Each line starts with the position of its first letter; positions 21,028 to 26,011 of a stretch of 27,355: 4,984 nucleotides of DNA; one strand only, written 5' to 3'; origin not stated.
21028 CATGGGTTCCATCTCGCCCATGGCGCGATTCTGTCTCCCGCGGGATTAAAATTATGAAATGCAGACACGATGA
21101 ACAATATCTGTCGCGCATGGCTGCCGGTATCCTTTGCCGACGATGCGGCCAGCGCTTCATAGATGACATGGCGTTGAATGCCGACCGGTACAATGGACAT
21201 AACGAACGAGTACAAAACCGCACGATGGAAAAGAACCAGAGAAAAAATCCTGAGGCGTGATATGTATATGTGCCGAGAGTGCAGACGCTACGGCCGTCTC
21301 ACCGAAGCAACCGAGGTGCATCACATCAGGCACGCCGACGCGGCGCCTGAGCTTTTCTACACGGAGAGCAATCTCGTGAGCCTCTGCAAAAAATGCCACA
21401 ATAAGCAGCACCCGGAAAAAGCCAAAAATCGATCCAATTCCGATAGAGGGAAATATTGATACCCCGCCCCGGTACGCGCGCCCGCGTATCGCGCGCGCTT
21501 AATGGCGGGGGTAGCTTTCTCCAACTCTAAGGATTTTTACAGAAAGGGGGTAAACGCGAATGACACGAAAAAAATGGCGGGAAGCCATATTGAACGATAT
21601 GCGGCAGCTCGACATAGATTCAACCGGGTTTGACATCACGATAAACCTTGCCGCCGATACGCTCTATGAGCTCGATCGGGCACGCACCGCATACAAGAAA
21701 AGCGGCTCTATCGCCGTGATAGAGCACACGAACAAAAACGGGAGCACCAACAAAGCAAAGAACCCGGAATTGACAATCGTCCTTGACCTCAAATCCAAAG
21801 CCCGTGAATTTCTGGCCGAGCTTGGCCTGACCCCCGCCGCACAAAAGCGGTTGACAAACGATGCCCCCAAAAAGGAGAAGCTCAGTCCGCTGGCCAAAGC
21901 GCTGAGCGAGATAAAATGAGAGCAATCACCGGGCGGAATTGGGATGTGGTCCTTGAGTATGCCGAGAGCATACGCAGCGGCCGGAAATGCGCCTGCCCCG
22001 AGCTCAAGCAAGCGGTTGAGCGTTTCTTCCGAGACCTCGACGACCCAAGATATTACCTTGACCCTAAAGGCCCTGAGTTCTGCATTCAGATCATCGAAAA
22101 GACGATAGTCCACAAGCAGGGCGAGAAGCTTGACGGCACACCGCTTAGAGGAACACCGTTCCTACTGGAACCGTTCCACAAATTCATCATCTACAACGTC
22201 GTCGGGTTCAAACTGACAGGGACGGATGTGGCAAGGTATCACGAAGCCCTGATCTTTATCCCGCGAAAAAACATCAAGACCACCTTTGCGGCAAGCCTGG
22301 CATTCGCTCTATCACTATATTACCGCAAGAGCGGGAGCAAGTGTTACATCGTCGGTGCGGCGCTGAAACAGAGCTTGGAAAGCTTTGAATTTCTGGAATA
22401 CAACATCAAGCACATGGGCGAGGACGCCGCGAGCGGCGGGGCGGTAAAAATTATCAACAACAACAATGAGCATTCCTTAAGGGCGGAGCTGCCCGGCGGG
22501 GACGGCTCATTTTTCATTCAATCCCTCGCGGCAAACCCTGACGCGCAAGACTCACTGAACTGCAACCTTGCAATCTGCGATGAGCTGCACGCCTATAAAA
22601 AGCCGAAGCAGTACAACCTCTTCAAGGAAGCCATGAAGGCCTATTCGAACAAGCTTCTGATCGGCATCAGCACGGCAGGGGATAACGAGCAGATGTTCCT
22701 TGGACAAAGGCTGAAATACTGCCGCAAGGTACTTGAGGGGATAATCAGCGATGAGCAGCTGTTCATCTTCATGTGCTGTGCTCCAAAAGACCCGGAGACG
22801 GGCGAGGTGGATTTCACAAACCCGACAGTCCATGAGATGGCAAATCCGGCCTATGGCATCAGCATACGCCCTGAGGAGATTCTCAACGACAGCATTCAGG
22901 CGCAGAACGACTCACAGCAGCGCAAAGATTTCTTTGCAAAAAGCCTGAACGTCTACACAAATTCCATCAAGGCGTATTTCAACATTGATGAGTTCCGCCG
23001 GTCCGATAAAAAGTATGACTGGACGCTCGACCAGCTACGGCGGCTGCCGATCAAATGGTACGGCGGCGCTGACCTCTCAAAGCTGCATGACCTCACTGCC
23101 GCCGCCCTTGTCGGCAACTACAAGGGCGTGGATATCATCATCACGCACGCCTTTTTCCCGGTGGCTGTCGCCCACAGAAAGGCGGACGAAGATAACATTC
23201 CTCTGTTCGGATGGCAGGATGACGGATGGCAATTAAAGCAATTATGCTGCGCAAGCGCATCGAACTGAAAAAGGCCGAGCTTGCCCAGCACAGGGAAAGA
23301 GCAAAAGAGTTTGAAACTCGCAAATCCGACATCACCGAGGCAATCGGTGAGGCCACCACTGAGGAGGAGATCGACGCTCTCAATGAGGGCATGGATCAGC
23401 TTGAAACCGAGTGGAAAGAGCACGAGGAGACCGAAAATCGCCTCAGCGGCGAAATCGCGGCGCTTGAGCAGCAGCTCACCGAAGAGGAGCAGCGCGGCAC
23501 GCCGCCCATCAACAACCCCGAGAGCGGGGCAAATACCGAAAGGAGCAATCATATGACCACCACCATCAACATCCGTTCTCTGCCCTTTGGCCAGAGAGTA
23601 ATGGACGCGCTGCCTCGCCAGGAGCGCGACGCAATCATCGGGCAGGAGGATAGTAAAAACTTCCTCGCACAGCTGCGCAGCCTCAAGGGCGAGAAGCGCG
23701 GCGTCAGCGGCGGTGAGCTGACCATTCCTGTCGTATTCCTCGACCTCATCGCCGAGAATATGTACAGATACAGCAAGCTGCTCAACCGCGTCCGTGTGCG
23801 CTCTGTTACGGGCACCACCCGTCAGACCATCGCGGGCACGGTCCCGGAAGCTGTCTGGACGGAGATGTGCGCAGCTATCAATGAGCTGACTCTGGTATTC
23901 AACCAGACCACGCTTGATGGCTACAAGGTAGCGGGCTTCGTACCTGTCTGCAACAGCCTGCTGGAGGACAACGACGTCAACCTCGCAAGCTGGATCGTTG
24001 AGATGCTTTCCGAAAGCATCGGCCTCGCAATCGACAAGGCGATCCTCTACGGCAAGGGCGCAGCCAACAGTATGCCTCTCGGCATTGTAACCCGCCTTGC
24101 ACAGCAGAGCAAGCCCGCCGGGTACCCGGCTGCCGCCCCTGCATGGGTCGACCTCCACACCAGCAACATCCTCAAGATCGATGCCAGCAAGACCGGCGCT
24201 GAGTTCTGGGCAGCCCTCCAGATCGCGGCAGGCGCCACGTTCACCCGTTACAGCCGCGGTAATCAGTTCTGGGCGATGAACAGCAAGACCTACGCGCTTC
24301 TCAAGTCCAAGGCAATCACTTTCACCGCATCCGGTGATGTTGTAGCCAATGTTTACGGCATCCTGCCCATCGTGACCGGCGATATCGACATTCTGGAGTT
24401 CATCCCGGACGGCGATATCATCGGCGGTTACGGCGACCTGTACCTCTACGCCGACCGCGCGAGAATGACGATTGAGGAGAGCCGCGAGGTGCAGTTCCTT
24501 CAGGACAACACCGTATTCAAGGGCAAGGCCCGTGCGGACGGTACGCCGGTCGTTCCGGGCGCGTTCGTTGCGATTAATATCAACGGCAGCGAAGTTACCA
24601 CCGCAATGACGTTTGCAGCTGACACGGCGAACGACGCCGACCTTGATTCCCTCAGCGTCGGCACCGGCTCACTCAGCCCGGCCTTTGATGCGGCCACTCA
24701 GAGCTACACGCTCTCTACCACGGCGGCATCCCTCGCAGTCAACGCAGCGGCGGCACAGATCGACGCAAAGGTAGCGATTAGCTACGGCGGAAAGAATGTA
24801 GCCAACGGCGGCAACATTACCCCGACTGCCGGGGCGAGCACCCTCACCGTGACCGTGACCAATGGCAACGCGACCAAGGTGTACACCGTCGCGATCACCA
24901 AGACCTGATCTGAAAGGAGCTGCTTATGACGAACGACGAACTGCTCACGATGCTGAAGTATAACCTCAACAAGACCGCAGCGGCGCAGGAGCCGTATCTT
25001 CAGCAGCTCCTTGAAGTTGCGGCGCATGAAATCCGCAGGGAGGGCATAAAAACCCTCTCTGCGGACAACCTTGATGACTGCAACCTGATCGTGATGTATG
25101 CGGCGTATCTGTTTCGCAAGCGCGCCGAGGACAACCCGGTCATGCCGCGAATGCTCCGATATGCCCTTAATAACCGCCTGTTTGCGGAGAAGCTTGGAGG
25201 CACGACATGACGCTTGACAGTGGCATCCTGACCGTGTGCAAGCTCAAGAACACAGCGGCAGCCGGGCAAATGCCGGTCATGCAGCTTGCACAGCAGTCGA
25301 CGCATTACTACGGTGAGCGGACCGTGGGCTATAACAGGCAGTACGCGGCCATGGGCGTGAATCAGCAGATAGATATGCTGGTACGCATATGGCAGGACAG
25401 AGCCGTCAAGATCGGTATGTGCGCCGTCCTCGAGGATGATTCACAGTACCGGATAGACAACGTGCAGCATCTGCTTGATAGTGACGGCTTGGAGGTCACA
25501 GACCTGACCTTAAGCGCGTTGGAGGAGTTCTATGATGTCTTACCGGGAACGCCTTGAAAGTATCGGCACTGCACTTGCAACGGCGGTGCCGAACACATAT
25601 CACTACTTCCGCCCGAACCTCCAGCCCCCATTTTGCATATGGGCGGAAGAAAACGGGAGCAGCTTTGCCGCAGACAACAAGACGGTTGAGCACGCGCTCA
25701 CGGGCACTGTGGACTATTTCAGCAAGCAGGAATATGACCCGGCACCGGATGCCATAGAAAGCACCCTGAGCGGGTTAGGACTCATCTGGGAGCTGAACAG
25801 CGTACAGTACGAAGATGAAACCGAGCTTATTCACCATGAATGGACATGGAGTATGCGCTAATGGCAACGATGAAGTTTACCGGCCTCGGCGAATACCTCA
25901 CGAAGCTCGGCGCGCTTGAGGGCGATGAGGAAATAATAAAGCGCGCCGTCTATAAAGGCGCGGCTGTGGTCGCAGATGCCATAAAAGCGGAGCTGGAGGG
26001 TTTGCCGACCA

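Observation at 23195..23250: Head-module junction: TerL loses its C-terminus and abuts the major capsid gene; portal and prohead protease are absent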

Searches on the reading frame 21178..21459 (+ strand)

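Call 7: search_protein_families(library=phrogs, proteins=[window:21178-21459:+], max_evalue=0.001)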
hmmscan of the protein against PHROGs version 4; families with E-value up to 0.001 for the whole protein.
window:21178-21459:+ (93 aa): 18 families
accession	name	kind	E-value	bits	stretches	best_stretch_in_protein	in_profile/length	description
phrog_119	-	DNA, RNA and nucleotide metabolism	1.6e-24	87.5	1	8-88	182-265/443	HNH endonuclease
phrog_144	-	DNA, RNA and nucleotide metabolism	1.3e-22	81.3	1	10-87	65-142/175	HNH endonuclease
phrog_5956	-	DNA, RNA and nucleotide metabolism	9.6e-22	78.1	1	9-88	39-118/138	HNH endonuclease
phrog_589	-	DNA, RNA and nucleotide metabolism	4.4e-20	73.2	1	10-84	72-146/179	HNH endonuclease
phrog_2323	-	DNA, RNA and nucleotide metabolism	1.5e-19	71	1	5-84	12-90/113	HNH endonuclease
phrog_4581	-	head and packaging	1.2e-13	52.2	1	10-85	46-116/395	terminase small subunit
phrog_8446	-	DNA, RNA and nucleotide metabolism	3.9e-11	44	1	12-78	123-196/211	HNH endonuclease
phrog_333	-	DNA, RNA and nucleotide metabolism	5.1e-11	43.9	1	13-85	17-86/138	HNH endonuclease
phrog_8048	-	DNA, RNA and nucleotide metabolism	2.2e-09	37.9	1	9-81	156-230/273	HNH endonuclease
phrog_1271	-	DNA, RNA and nucleotide metabolism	3.8e-08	34.1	1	14-87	251-325/361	HNH endonuclease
phrog_5200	-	DNA, RNA and nucleotide metabolism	3.9e-08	34.4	1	9-88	20-95/154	HNH endonuclease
phrog_740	-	DNA, RNA and nucleotide metabolism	1.8e-07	31.4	1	14-83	23-90/332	HNH endonuclease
phrog_6050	-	DNA, RNA and nucleotide metabolism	3.2e-07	30.5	1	18-82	300-362/402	HNH endonuclease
phrog_25061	-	DNA, RNA and nucleotide metabolism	2.1e-06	29.3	1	11-78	121-186/219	HNH endonuclease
phrog_7370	-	DNA, RNA and nucleotide metabolism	4e-06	27.9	1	18-90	30-96/115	HNH endonuclease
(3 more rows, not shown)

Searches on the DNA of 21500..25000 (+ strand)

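Call 9: search_dna_similar(query=window:21500-25000:+, collection=phages, mode=distant)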
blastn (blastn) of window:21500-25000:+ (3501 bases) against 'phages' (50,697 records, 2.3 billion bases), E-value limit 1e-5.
Records with a match: 10; places in all: 10; records where one place covers at least 80% of the query: 0.
Best place of each record, by identity: 60-80% 10.
By first word of the organism name: Ruminococcus 5; Geobacillus 2; Bacillus 2; Exiguobacterium 1.
By host as written in the record: [Ruminococcus] gnavus ATCC 29149 5; Geobacillus sp. 6k51 2; Bacillus sp. 6k512 2; Exiguobacterium aurantiacum DSM 29719 1.
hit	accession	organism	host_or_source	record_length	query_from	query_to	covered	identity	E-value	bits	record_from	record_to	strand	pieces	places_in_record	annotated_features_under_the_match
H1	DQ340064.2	Geobacillus phage GBSV1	Geobacillus sp. 6k51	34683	456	1731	30%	67.2%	5e-62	321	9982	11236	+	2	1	phage terminase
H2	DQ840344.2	Bacillus phage 1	Bacillus sp. 6k512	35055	456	1731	30%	67.2%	5e-62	321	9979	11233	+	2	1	phage terminase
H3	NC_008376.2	Geobacillus phage GBSV1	Geobacillus sp. 6k51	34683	456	1731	30%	67.2%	5e-62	321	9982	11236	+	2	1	terminase large subunit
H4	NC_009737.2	Bacillus phage 1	Bacillus sp. 6k512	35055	456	1731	30%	67.2%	5e-62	321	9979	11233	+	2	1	terminase large subunit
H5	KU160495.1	Exiguobacterium phage vB_EauS-123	Exiguobacterium aurantiacum DSM 29719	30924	1029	1730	20%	67.4%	6e-48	200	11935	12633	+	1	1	terminase-like protein large subunit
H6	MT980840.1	Ruminococcus phage phiRgIBDN1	[Ruminococcus] gnavus ATCC 29149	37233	1440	1731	8%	67.7%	5e-17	98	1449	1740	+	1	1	gp2: terminase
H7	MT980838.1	Ruminococcus phage phiRg519T2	[Ruminococcus] gnavus ATCC 29149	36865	1515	1731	6%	70.3%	5e-17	98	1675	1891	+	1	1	gp2: terminase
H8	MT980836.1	Ruminococcus phage phiRg507T2_2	[Ruminococcus] gnavus ATCC 29149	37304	1545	1731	5%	70.1%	1e-13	86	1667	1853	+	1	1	gp2: terminase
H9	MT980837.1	Ruminococcus phage phiRg507T2_3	[Ruminococcus] gnavus ATCC 29149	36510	1545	1731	5%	70.1%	1e-13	86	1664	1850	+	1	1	gp2: terminase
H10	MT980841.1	Ruminococcus phage phiRM10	[Ruminococcus] gnavus ATCC 29149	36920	1545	1731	5%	69.0%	5e-11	77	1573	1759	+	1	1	gp2: terminase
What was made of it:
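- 23226..23229 (+): Deletion junction 1. The 4-bp microhomology ATGG is shared by TerL (codons G437/W438) and the capsid start (ATG G). 2,225 bp are missing here. DNA similarity to the TerL genes of isolated phages also stops at 23230 (call 9).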

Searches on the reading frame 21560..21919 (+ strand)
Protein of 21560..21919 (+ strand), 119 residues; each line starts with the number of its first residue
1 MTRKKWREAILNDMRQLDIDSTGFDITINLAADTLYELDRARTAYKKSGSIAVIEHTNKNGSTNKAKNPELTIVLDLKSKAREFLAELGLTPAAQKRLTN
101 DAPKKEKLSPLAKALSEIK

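Call 5: search_protein_families(library=pfam, proteins=[window:21560-21919:+], max_evalue=0.01)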
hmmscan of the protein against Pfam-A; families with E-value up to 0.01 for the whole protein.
window:21560-21919:+ (119 aa): 2 families
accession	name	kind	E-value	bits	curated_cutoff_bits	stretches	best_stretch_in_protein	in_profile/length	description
PF05119.17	Terminase_4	-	4.7e-12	46.6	24.7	1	4-102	3-95/98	Phage terminase, small subunit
PF23931.1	Terminase_6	-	0.00081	20.3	27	1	63-112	37-89/96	Terminase small subunit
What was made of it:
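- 21560..21919 (+): Small terminase subunit (TerS), intact. Pfam Terminase_4, E=4.7e-12 (call 5).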

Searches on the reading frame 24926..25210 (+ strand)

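Call 7: search_protein_families(library=phrogs, proteins=[window:24926-25210:+], max_evalue=0.001)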
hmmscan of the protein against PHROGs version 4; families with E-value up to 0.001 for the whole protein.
window:24926-25210:+ (94 aa): 1 family
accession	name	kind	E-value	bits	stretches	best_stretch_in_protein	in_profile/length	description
phrog_2550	-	unknown function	4.4e-20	72.3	1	1-89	1-87/92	-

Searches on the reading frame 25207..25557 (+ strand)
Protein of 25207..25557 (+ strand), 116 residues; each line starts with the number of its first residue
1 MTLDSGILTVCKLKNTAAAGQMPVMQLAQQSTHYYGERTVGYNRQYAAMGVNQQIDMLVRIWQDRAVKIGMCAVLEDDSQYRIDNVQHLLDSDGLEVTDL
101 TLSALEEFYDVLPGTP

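Call 7: search_protein_families(library=phrogs, proteins=[window:25207-25557:+], max_evalue=0.001)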
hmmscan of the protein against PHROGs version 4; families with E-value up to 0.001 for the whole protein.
window:25207-25557:+ (116 aa): 1 family
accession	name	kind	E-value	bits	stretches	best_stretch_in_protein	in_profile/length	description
phrog_19734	-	unknown function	9.9e-26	91.4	1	1-110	5-114/120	-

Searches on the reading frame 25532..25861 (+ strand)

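Call 7: search_protein_families(library=phrogs, proteins=[window:25532-25861:+], max_evalue=0.001)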
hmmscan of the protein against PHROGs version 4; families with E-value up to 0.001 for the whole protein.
window:25532-25861:+ (109 aa): 1 family
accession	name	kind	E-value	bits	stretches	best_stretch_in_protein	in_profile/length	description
phrog_78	-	connector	3.5e-10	41.4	1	13-105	13-112/122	tail terminator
